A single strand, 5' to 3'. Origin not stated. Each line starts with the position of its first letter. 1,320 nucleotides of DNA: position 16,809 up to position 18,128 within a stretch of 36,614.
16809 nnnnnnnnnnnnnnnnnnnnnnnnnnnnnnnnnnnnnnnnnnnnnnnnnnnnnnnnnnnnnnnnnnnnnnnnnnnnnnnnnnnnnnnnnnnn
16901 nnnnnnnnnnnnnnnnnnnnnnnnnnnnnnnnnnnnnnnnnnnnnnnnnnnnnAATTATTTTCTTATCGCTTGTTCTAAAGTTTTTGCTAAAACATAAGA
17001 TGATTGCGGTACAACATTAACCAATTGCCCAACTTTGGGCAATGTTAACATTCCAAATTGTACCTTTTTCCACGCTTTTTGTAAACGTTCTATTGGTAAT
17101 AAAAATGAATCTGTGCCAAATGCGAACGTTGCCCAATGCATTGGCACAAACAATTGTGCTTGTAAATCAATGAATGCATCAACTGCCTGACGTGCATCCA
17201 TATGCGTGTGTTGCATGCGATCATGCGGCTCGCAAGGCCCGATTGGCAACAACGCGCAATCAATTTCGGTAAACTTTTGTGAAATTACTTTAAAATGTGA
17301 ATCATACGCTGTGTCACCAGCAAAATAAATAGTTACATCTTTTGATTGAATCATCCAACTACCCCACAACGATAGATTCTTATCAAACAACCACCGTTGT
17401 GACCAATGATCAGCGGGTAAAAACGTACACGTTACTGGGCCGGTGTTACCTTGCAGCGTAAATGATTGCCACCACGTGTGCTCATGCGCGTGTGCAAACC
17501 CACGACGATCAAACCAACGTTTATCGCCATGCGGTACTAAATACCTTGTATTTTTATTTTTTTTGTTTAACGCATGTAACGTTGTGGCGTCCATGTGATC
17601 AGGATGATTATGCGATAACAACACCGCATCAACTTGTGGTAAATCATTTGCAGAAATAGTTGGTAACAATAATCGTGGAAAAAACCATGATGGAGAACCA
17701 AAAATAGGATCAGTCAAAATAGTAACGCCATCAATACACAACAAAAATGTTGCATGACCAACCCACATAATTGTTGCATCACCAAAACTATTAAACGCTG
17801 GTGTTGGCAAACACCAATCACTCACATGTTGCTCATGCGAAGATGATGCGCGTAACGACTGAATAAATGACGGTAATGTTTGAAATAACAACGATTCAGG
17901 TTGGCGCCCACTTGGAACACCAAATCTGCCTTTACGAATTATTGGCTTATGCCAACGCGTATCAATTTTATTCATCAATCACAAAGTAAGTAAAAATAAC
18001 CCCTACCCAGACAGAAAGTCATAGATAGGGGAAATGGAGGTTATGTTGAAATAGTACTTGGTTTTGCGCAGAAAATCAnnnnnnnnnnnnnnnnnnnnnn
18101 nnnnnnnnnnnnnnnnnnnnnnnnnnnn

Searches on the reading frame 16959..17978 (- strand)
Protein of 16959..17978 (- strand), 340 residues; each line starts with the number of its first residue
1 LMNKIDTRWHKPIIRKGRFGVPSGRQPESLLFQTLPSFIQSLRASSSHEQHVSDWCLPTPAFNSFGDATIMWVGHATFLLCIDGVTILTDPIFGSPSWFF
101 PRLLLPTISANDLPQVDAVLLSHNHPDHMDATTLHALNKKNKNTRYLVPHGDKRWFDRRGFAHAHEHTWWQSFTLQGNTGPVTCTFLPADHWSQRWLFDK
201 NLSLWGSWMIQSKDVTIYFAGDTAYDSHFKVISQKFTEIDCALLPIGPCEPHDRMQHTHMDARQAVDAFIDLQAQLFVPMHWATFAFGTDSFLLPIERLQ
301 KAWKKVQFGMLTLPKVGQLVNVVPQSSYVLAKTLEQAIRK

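Call 8: search_protein_families(library=pfam, proteins=[window:16959-17978:-], max_evalue=0.01)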
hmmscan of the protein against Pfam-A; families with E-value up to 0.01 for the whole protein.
window:16959-17978:- (340 aa): 4 families
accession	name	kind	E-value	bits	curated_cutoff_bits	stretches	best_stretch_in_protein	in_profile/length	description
PF12706.13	Lactamase_B_2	-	7.8e-36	124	27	1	86-282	2-200/200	Beta-lactamase superfamily domain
PF13483.12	Lactamase_B_3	-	1.2e-19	71.2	24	1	70-281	2-160/160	Beta-lactamase superfamily domain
PF00753.33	Lactamase_B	-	6.1e-06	26.7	22.7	1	73-129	4-57/196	Metallo-beta-lactamase superfamily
PF16661.11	Lactamase_B_6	-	0.0034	17.2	27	1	79-140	1-60/193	Metallo-beta-lactamase superfamily domain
